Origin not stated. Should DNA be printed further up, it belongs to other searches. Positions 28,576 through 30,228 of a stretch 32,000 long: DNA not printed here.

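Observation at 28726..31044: Compositionally foreign orphan gene (tandem wHTH + unassigned ~270-aa domain) directly downstream of an alarmone-hydrolase-like HD gene: candidate undescribed two-gene module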

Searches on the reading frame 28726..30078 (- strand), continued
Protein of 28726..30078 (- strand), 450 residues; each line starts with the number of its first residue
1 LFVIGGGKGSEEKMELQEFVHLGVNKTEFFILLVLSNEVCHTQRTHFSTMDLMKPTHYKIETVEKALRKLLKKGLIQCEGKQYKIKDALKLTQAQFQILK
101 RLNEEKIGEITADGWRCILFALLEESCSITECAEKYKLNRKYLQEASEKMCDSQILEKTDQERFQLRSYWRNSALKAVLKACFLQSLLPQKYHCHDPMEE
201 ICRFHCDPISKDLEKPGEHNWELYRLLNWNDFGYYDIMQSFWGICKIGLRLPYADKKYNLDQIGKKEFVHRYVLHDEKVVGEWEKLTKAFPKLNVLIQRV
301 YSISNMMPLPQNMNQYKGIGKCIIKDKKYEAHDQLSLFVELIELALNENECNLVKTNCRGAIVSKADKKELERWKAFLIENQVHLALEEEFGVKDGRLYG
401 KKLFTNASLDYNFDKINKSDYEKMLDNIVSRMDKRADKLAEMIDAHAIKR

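Call 62: search_protein_families(library=pfam, proteins=[L029:1270-3495:-, L029:3525-5852:-, L029:7161-9146:-, L028:6010-6954:-, L028:6911-7771:-, L033:1775-2587:+, L036:5664-7121:+, L036:7200-8534:+, L036:1139-3535:+, L034:2329-3447:+], max_evalue=0.001)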
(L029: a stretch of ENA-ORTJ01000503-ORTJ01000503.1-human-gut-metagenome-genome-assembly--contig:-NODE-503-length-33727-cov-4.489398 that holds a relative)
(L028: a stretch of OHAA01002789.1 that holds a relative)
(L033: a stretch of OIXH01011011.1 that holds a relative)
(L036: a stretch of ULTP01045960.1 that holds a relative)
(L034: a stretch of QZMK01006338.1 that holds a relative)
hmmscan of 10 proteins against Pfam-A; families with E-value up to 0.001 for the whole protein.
L029:1270-3495:- (741 aa): 2 families
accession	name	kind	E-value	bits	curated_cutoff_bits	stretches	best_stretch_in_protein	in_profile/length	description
PF18013.6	Phage_lysozyme2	-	3.1e-27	95.9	28.2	1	592-735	4-135/140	Phage tail lysozyme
PF00877.26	NLPC_P60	-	1e-06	29.1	23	1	470-569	14-93/105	NlpC/P60 family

L029:3525-5852:- (775 aa): 1 family
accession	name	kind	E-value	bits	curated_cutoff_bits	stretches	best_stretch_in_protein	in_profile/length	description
PF04610.19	TrbL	-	6.3e-05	23.3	25.9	1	86-262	6-179/215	TrbL/VirB6 plasmid conjugal transfer protein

L029:7161-9146:- (661 aa): 4 families
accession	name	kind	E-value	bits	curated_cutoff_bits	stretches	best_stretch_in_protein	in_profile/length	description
PF00271.37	Helicase_C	-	1.6e-30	106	23.5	1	233-345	1-110/110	Helicase conserved C-terminal domain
PF00270.35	DEAD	-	3.5e-22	79.3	26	1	26-196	2-164/167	DEAD/DEAH box helicase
PF04851.21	ResIII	-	2.2e-07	31.3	22.5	1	22-191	2-162/164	Type III restriction enzyme, res subunit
PF16203.11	ERCC3_RAD25_C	-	0.00019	21.3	27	1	245-347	58-154/248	ERCC3/RAD25/XPB C-terminal helicase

L028:6010-6954:- (314 aa): 2 families
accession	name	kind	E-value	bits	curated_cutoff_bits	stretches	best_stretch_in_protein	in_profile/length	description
PF02195.25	ParB_N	-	1.2e-14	54.5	26.3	1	30-115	2-87/95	ParB N-terminal domain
PF17762.8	HTH_ParB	-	4e-05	24.2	22.6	1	170-228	26-85/102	ParB HTH domain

L028:6911-7771:- (286 aa): 8 families
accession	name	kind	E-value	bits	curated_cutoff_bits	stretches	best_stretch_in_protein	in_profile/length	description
PF13614.12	AAA_31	-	3.5e-58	196.9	27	1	16-197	1-177/177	AAA domain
PF01656.29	CbiA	-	8.9e-25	87.5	25.4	1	19-250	1-125/125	CobQ/CobB/MinD/ParA nucleotide binding domain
PF10609.15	ParA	-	1.5e-11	44.7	27.1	1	17-270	4-245/246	NUBPL iron-transfer P-loop NTPase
PF09140.17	MipZ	-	7.6e-11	42.3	20.7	2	18-54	2-38/262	ATPase MipZ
PF00142.24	Fer4_NifH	-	8.1e-10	39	25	1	24-63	7-46/271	4Fe-4S iron sulfur cluster binding proteins, NifH/frxC family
PF06564.18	CBP_BcsQ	-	1e-09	38.7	21.3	1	19-169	4-147/234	Cellulose biosynthesis protein BcsQ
PF02374.21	ArsA_ATPase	-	1.1e-07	31.8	24.3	1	23-149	7-136/305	Anion-transporting ATPase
PF07015.17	VirC1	-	0.0002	21.2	24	1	18-60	3-45/231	VirC1 protein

L033:1775-2587:+ (270 aa): 3 families
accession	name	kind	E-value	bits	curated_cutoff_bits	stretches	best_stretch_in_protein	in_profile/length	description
PF00149.33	Metallophos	-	3.5e-13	50.9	21.5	1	44-228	4-189/191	Calcineurin-like phosphoesterase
PF06874.16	FBPase_2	-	1.7e-05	23.8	27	0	69-105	185-221/639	Firmicute fructose-1,6-bisphosphatase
PF12850.12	Metallophos_2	-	0.0001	22.8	27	1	45-227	5-116/154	Calcineurin-like phosphoesterase superfamily domain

L036:5664-7121:+ (485 aa): 0 families

L036:7200-8534:+ (444 aa): 11 families
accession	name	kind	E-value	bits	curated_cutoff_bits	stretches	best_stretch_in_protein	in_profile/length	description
PF12773.13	DZR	-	2.1e-09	37.8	27.3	0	3-35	12-34/45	Double zinc ribbon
PF07282.18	Cas12f1-like_TNB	-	3.4e-08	33.9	26.3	0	69-107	25-51/60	Cas12f1-like, TNB domain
PF04810.20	zf-Sec23_Sec24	-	1.5e-07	31.8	25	1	52-85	3-36/39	Sec23/Sec24 zinc finger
PF13248.11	Zn_ribbon_3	-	1.9e-07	30.7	27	0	146-158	4-16/26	zinc-ribbon domain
PF12760.12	Zn_ribbon_IS1595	-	2.1e-07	31.2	25.4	0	145-174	19-45/46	Transposase zinc-ribbon domain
PF08271.17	Zn_Ribbon_TF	-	1.3e-06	28.3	29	0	4-42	1-36/43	TFIIB zinc-binding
PF13240.11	Zn_Ribbon_1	-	1.8e-06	28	25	0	146-156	1-11/23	zinc-ribbon domain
PF24292.1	DUF7479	-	0.00013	22.4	27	0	25-59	2-39/60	Domain of unknown function (DUF7479)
PF10058.14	Zn_ribbon_10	-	0.00021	21.4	24.2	0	74-104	24-52/54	ER junction formation factor lunapark, zinc ribbon finger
PF14149.11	YhfH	-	0.00069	19.8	27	0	143-157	12-26/37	YhfH-like protein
PF17283.8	Zn_ribbon_SprT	-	0.00083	19.8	28.1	0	119-155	5-35/38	SprT-like zinc ribbon domain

L036:1139-3535:+ (798 aa): 0 families

L034:2329-3447:+ (372 aa): 1 family
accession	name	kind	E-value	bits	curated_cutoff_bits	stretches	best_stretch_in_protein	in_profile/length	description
PF12686.12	DUF3800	-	8.4e-12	46.5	21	1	3-275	2-145/149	Protein of unknown function (DUF3800)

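Call 63: search_protein_families(library=pfam, alignment_id=A1, max_evalue=10)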
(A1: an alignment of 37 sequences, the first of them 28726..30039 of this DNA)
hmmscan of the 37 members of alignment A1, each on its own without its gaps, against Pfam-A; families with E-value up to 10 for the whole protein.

A. member 1, window:28726-30039:- (437 aa): 16 families
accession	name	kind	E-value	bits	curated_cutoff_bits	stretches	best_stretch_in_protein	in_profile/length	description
PF21984.2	DnaD_N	-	2.2e-05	25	27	1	3-76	6-81/101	DnaD N-terminal domain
PF01047.28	MarR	-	0.0013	19.1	24.6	1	12-64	2-48/59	MarR family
PF24270.1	HTH_Cmi2_C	-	0.0058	17.3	27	1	78-148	57-123/125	Cmi2, C-terminal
PF13545.12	HTH_Crp_2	-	0.018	15.4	27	1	47-79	36-68/70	Crp-like helix-turn-helix domain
PF22381.2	Staph_reg_Sar_Rot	-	0.026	15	27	1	10-64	11-59/85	Transcriptional regulator SarA/Rot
PF25036.2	VPS13_VAB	-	0.027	13.4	22.6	1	255-368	161-274/570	Vacuolar-sorting associated protein 13, adaptor binding domain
PF21980.2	MksE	-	0.11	13.2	27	1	47-77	124-156/163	Condensin complex protein MksE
PF01920.25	Prefoldin_2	-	0.11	13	27.6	1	292-342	37-87/106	Prefoldin subunit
PF01978.25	TrmB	-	0.13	12.5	25.6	1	48-72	37-61/68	Sugar-specific transcriptional regulator TrmB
PF04492.19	Phage_rep_O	-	0.18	12.8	28.7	1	27-73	43-89/95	Bacteriophage replication protein O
PF08820.15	DUF1803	-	0.21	12.1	32.2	1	41-73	33-65/91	Domain of unknown function (DUF1803)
PF09202.17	Rio2_N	-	0.24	12.2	27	1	15-71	8-62/82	Rio2, N-terminal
PF01022.26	HTH_5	-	0.36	11.2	22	1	105-127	7-29/47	Bacterial regulatory protein, arsR family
PF24406.1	nSTAND_NTPase4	-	0.67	10.5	27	1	118-153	15-50/58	Novel STAND NTPase 4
PF08438.16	YGR210-like_G4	-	0.91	10.4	24.7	1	50-91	32-75/108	Obg-like GTPase YGR210-like, G4 motif-containing domain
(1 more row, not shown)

B. families by the number of members that match (of 37 scanned): 58 families (the first 25 are shown)
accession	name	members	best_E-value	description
PF01978.25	TrmB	4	1.3e-07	Sugar-specific transcriptional regulator TrmB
PF12802.13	MarR_2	3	2.8e-05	MarR family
PF01047.28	MarR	3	0.00036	MarR family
PF22381.2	Staph_reg_Sar_Rot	3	0.0062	Transcriptional regulator SarA/Rot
PF03965.22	Penicillinase_R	2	1.7e-05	Penicillinase repressor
PF21984.2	DnaD_N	2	2.2e-05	DnaD N-terminal domain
PF13545.12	HTH_Crp_2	2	0.018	Crp-like helix-turn-helix domain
PF25213.1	HVO_A0261_N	2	0.021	HVO_A0261 N-terminal domain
PF01381.28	HTH_3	1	3.5e-06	Helix-turn-helix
PF12844.13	HTH_19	1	4.1e-06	Helix-turn-helix domain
PF01402.27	RHH_1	1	0.00019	Ribbon-helix-helix protein, copG family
PF07106.19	TBPIP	1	0.0026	TBPIP/Hop2 winged helix domain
PF11946.13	DUF3463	1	0.0032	Domain of unknown function (DUF3463)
PF13412.12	HTH_24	1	0.0056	Winged helix-turn-helix DNA-binding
PF24270.1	HTH_Cmi2_C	1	0.0058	Cmi2, C-terminal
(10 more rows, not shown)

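Call 64: search_protein_families(library=padloc, alignment_id=A1, max_evalue=0.01)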
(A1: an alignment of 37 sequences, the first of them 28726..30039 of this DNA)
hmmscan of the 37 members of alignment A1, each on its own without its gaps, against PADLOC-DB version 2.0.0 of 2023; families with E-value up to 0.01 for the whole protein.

A. member 1, window:28726-30039:- (437 aa): 3 families
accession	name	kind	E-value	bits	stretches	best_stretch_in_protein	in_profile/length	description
PDLC01879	CARF3--CARF_TM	-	0.00034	18.3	1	12-75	155-212/222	-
PDLC01049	Cas11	-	0.0084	14.6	0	82-163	20-102/123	core gene (cas11)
PDLC02976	WH_III-A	-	0.0089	14.7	0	28-75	13-59/104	-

B. families by the number of members that match (of 37 scanned): 17 families
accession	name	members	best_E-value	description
PDLC01438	Csa3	3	7.4e-06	"CAS-I,CAS-II,CAS-III,CAS-IV,CAS-V,CAS-VI; associated_signaling"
PDLC03963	SoFic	2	0.00021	-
PDLC01879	CARF3--CARF_TM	2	0.00034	-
PDLC03954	RmrA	1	1.2e-06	-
PDLC01434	CasR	1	1.8e-05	"CAS-I,CAS-II,CAS-III,CAS-IV,CAS-V,CAS-VI; associated_signaling"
PDLC04368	PDC-M05A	1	3.8e-05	-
PDLC03951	RmrA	1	4.5e-05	-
PDLC04142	capH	1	4.6e-05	capH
PDLC01875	CARF3--CARF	1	8.6e-05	-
PDLC03665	Control_protein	1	0.00015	control protein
PDLC01853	CARF3--CARF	1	0.00023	-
PDLC02926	HTH_VI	1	0.00093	-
PDLC03668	Control_protein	1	0.0047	control protein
PDLC01049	Cas11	1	0.0084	core gene (cas11)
PDLC02976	WH_III-A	1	0.0089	-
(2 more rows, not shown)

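Call 67: find_encoding_contigs(protein=P0122, flank=10000, max_places=4)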
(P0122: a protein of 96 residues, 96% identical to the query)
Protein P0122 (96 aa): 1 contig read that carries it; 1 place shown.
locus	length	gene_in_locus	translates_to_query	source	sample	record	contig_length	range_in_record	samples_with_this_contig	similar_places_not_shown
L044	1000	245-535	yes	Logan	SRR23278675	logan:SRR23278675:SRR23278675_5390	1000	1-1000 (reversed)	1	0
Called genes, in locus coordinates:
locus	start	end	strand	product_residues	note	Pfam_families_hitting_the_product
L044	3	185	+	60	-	?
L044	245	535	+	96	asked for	PF21984:DnaD_N (weak)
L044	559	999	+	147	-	?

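Call 68: find_encoding_contigs(protein=P0126, flank=10000, max_places=4)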
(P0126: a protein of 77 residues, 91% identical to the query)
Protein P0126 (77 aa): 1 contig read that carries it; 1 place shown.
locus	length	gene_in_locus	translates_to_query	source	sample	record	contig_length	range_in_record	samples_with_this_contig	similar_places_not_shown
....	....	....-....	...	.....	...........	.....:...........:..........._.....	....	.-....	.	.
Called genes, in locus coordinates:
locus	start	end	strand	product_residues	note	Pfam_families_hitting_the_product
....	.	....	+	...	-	?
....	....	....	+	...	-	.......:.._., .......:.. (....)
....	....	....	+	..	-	-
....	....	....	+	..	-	-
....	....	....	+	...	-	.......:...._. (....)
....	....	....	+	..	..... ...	-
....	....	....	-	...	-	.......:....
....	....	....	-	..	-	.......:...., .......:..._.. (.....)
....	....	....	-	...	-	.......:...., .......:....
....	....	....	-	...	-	?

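Call 75: search_dna_similar(query=L024:4383-5258:+, collection=plasmids, mode=protein, max_evalue=0.001, max_rows=20)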
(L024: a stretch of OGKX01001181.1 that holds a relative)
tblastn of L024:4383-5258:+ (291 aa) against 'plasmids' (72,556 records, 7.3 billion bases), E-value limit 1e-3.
Records with a match: 1; places in all: 1; records where one place covers at least 80% of the query: 0.
Best place of each record, by identity: <60% 1.
By first word of the organism name: Clostridium 1.
By predicted mobility (MOB-suite, as given by PLSDB): non-mobilizable 1.
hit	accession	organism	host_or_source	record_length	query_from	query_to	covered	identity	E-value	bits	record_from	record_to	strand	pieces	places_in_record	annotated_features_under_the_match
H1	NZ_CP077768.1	Clostridium sp. CM028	single colony,lamb meat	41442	40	253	74%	28.6%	6e-5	52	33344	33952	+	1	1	hypothetical protein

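Call 76: search_dna_similar(query=P0123, collection=plasmids, mode=protein, max_evalue=0.001, max_rows=20)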
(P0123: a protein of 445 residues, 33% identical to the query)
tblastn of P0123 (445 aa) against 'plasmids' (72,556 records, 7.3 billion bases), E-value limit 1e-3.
No match.

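Call 77: get_annotated_region(hit=H1, flank=8000)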
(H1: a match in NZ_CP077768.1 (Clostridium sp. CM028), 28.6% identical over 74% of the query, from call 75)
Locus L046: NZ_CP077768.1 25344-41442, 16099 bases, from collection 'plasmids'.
description: Clostridium sp. CM028 plasmid pCM028-B, complete sequence
organism: Clostridium sp. CM028 (NCBI taxid 2851575)
taxonomy: Bacteria; Bacillota; Clostridia; Eubacteriales; Clostridiaceae; Clostridium; Clostridium sp. CM028
host: -; source: single colony,lamb meat; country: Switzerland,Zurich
typing (MOB-suite, as given by PLSDB): non-mobilizable
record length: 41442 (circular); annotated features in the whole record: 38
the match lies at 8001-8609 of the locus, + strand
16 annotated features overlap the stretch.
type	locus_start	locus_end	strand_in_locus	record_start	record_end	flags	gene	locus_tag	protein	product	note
CDS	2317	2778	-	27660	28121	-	-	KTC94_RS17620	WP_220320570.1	GNAT family N-acetyltransferase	-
CDS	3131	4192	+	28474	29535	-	-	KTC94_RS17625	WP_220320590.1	IS30 family transposase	-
CDS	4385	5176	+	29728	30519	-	-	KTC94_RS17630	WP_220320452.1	ParA family protein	-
CDS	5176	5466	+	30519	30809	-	-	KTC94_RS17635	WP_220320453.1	hypothetical protein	-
CDS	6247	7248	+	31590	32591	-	-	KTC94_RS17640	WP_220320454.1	hypothetical protein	-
CDS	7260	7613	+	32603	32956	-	-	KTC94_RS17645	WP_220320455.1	hypothetical protein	-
CDS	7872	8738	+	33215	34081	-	-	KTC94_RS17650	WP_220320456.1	hypothetical protein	-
CDS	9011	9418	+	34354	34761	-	-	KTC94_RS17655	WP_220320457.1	hypothetical protein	-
CDS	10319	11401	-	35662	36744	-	-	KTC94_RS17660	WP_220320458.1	IS3 family transposase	-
CDS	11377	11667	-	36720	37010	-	-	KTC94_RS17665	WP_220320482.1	hypothetical protein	-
CDS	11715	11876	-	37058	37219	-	-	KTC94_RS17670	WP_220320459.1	hypothetical protein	-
CDS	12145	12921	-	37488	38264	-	-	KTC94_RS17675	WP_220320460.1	DUF4046 domain-containing protein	-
CDS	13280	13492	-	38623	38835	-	-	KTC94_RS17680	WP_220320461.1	DUF3006 domain-containing protein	-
CDS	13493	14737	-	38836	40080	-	-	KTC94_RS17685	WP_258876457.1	ComEC/Rec2 family competence protein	GO:0030420 - establishment of competence for transformation [Evidence IEA]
CDS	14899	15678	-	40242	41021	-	-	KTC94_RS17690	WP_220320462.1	N-acetylmuramoyl-L-alanine amidase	GO:0009253 - peptidoglycan catabolic process [Evidence IEA]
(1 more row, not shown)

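Call 88: find_encoding_contigs(protein=P0134, flank=8000, max_places=2)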
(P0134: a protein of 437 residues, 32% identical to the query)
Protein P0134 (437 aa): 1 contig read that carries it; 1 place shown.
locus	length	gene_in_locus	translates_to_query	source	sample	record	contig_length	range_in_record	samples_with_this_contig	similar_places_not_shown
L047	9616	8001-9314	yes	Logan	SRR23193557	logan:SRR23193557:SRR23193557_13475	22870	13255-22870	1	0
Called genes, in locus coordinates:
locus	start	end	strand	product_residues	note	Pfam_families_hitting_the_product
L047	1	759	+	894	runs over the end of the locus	PF13475:DUF4116, PF00149:Metallophos (weak)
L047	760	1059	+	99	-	-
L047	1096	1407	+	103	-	-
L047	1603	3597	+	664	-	-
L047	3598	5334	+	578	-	-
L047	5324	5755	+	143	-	-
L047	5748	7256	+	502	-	PF00270:DEAD (weak), PF00580:UvrD-helicase (weak), PF04851:ResIII (weak), PF13086:AAA_11, PF13604:AAA_30, PF13245:AAA_19, PF13086:AAA_11, PF13087:AAA_12, +1 more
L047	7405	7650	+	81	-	-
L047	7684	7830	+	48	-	-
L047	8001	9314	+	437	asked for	PF01381:HTH_3 (weak), PF12844:HTH_19 (faint)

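Call 89: find_encoding_contigs(protein=P0174, flank=8000, max_places=2)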
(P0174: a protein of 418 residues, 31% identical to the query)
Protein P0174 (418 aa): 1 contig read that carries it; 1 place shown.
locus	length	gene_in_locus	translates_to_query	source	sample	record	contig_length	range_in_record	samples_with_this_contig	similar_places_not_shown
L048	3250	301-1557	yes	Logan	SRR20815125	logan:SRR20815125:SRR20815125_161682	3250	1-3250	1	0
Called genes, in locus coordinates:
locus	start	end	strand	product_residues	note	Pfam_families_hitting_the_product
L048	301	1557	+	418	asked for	-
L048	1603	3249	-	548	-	?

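Call 90: find_encoding_contigs(protein=P0178, flank=8000, max_places=2)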
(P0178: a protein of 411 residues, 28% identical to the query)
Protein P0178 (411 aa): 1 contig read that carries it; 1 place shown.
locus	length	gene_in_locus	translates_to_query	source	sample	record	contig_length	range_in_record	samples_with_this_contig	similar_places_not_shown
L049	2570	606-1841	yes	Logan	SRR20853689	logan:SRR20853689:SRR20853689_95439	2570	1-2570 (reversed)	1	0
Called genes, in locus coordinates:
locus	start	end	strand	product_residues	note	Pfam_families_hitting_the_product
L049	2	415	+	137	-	?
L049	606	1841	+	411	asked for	-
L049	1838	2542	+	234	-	-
